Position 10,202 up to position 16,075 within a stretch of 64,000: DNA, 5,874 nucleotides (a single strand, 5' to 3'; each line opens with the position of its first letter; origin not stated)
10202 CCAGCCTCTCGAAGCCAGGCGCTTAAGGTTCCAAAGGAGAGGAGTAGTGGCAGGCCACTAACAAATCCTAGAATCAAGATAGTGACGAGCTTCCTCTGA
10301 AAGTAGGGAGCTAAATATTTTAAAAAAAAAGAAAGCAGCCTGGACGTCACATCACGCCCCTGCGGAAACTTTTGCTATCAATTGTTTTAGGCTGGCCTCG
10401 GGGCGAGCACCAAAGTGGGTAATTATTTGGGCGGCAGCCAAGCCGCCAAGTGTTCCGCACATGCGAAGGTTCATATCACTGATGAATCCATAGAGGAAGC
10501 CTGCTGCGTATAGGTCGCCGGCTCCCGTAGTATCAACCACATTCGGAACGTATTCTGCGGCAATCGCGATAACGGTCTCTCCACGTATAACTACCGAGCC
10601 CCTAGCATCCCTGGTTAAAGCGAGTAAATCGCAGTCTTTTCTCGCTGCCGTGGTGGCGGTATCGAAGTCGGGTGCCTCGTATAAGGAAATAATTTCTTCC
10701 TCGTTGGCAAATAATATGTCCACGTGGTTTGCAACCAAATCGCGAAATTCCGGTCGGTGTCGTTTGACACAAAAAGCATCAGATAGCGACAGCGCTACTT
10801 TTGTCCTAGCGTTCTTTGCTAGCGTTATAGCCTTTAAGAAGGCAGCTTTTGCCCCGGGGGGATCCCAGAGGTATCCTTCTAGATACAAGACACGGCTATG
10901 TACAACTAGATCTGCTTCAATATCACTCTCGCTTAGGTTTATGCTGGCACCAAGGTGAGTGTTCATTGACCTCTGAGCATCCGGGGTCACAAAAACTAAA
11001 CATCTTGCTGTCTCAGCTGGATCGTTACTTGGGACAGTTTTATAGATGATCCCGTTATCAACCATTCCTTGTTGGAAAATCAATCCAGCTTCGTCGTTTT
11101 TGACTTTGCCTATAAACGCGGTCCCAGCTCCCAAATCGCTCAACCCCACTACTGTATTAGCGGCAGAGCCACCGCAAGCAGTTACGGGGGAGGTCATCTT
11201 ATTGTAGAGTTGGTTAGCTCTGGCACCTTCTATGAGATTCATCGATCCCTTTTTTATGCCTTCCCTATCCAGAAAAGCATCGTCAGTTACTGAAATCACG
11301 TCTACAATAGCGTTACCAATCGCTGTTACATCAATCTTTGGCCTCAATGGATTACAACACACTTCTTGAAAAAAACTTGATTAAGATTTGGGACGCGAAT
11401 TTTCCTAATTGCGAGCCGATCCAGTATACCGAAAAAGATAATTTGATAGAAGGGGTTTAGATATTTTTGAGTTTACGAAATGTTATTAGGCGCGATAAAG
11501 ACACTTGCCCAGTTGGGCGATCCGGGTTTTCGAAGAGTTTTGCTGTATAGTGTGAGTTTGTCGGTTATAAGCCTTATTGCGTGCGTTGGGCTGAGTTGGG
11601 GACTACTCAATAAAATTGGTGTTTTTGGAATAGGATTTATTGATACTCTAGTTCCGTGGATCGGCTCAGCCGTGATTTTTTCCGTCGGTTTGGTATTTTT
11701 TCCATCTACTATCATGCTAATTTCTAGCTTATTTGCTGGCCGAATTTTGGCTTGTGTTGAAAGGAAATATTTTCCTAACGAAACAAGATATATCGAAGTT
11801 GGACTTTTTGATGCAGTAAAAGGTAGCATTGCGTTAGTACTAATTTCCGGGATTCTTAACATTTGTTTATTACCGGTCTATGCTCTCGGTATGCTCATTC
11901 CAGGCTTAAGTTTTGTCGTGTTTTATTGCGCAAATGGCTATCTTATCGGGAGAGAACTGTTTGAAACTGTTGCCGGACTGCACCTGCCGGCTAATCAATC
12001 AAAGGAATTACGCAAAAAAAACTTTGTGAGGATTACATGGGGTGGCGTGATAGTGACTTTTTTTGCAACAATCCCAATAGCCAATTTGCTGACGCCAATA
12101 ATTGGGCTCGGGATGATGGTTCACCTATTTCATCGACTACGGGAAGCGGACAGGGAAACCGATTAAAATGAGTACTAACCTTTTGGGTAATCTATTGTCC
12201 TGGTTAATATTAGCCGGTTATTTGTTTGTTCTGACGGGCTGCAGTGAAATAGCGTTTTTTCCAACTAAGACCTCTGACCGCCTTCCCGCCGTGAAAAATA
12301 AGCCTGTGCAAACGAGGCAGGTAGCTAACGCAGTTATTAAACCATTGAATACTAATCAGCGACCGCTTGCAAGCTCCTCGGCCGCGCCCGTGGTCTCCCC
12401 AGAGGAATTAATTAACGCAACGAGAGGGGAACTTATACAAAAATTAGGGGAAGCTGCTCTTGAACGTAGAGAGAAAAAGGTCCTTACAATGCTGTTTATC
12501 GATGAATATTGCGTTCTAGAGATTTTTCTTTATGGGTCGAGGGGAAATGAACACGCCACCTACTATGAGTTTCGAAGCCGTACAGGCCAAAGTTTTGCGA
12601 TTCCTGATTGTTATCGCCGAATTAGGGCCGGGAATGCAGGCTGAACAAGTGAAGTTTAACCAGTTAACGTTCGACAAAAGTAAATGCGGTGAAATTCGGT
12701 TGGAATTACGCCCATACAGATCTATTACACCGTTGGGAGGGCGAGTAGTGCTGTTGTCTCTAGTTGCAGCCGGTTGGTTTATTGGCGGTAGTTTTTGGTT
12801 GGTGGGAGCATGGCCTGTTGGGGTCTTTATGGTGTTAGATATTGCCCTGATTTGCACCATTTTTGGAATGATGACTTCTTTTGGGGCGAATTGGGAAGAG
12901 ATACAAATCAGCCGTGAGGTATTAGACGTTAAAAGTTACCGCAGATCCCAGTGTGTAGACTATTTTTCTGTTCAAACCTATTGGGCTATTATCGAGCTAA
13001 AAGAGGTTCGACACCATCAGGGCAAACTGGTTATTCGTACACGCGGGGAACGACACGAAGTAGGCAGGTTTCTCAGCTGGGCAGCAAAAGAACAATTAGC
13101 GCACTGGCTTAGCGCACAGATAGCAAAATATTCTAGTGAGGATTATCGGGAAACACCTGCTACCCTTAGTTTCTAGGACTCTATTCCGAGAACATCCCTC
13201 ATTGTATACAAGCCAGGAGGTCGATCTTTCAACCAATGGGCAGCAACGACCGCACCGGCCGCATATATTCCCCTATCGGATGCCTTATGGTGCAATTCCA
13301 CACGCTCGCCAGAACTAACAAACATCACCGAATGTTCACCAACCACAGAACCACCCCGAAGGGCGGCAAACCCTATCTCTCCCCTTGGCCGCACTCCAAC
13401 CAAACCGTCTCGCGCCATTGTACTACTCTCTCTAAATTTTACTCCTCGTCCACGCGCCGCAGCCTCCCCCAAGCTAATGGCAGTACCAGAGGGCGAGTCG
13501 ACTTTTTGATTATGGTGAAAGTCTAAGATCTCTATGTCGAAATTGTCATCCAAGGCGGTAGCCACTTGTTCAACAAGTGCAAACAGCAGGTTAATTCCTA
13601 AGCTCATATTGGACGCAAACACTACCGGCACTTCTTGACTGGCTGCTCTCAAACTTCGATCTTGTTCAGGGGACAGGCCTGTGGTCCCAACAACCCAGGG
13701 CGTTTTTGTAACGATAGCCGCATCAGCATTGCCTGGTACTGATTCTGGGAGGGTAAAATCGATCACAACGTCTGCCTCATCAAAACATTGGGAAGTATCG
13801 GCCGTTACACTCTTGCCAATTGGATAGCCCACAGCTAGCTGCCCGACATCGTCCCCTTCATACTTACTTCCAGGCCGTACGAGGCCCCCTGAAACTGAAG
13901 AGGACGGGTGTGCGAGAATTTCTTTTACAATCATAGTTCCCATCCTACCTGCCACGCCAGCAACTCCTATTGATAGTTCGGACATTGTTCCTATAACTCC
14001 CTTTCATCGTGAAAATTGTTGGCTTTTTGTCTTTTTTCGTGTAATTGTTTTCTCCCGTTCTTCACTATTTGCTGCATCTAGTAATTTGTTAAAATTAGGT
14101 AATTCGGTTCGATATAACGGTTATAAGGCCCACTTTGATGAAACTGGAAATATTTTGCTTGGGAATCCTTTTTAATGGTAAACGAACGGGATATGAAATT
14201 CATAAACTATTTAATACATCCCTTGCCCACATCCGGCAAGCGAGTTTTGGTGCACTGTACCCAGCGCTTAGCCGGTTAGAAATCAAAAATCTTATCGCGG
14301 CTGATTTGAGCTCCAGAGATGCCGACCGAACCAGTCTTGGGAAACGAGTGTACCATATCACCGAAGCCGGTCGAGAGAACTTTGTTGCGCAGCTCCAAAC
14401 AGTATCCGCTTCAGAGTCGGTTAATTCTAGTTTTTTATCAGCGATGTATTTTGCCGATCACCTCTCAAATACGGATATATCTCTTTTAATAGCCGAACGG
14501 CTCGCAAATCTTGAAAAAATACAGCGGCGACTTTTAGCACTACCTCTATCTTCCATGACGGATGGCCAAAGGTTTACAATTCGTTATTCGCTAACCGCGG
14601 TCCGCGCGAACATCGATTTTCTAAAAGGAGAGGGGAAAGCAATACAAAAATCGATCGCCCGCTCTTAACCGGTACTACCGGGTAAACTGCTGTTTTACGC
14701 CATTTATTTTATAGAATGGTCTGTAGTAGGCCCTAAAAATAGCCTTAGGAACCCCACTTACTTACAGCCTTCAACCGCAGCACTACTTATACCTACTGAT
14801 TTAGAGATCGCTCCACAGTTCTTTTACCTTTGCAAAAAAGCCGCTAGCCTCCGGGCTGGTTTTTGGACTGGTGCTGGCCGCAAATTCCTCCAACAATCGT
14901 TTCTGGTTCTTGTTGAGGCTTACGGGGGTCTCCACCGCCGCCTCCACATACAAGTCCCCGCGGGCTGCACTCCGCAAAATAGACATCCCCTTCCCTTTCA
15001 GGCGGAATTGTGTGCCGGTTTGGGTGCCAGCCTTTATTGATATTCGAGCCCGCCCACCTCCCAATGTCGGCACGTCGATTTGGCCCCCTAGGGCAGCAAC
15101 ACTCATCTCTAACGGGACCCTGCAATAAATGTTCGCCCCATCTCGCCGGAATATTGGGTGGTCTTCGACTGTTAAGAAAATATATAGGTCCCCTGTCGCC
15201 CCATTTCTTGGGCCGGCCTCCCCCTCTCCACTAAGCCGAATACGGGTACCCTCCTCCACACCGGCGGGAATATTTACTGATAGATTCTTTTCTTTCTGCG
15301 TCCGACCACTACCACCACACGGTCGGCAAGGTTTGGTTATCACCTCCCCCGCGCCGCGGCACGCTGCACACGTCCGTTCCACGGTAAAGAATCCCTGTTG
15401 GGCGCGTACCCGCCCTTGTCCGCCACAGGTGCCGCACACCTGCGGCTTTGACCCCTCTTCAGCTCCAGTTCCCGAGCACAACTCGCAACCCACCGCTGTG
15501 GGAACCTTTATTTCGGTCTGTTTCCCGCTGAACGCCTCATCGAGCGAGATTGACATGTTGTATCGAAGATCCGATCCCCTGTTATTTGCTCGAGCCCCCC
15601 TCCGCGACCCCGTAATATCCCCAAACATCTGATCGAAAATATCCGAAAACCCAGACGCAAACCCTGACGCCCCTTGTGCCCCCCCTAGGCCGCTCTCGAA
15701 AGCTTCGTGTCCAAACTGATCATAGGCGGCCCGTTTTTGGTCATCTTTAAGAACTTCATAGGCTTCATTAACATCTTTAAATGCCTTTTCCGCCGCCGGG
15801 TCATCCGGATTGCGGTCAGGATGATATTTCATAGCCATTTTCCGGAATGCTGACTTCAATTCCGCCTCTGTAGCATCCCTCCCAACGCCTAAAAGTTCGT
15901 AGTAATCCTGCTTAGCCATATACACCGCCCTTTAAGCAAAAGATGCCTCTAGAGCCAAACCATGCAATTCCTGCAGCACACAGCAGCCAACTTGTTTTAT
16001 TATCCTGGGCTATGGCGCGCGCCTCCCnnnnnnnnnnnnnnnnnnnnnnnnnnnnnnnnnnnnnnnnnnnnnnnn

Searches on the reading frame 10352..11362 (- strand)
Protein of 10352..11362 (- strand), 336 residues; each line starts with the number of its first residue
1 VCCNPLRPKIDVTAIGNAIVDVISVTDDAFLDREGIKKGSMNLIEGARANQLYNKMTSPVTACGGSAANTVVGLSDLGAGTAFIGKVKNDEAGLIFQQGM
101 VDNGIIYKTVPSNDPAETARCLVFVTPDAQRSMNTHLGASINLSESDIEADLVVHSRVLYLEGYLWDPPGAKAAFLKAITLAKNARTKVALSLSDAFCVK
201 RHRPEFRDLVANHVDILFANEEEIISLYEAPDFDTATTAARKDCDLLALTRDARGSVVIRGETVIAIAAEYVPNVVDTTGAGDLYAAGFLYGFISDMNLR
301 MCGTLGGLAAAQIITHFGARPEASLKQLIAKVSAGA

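Call 66: search_protein_families(library=pfam, proteins=[window:10352-11362:-], max_evalue=1e-8)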
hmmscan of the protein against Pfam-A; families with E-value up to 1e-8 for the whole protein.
window:10352-11362:- (336 aa): 1 family
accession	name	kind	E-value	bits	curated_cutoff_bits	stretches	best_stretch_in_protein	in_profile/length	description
PF00294.29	PfkB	-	4.5e-43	148.2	25.8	1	53-321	26-297/302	pfkB family carbohydrate kinase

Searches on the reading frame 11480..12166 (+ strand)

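Call 66: search_protein_families(library=pfam, proteins=[window:11480-12166:+], max_evalue=1e-8)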
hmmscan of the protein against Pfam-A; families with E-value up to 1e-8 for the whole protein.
window:11480-12166:+ (228 aa): 1 family
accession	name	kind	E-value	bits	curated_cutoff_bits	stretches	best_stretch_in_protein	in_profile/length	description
PF07264.17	EI24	-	2.9e-17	63.9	32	1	7-206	4-199/199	Sulfate transporter CysZ/Etoposide-induced protein 2.4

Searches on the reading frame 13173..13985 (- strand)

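Call 66: search_protein_families(library=pfam, proteins=[window:13173-13985:-], max_evalue=1e-8)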
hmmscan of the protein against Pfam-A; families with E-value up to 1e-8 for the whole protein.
window:13173-13985:- (270 aa): 2 families
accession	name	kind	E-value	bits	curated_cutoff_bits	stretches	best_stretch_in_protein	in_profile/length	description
PF05173.19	DapB_C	-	2.8e-42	144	27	1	130-266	1-121/121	Dihydrodipicolinate reductase, C-terminus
PF01113.26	DapB_N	-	3.1e-34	118.2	25.6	1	5-127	2-124/124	Dihydrodipicolinate reductase, N-terminus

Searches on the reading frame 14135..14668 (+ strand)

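Call 66: search_protein_families(library=pfam, proteins=[window:14135-14668:+], max_evalue=1e-8)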
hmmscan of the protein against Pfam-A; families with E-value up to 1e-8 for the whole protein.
window:14135-14668:+ (177 aa): 1 family
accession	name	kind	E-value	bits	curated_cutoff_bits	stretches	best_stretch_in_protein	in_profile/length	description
PF03551.20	PadR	-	6.8e-13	48.9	27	1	9-83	2-73/75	Transcriptional regulator PadR-like family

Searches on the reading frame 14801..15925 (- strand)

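Call 66: search_protein_families(library=pfam, proteins=[window:14801-15925:-], max_evalue=1e-8)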
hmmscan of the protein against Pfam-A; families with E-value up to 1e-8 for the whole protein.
window:14801-15925:- (374 aa): 3 families
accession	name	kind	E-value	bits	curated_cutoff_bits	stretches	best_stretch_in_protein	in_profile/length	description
PF01556.23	DnaJ_C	-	1.3e-49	168.5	26.6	1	120-334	1-152/152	DnaJ C terminal domain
PF00226.36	DnaJ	-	8.5e-28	96.7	27.8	1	7-69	1-63/63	DnaJ domain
PF00684.25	DnaJ_CXXCXGXG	-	1.4e-13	51.3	32.7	1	147-207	1-65/65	DnaJ central domain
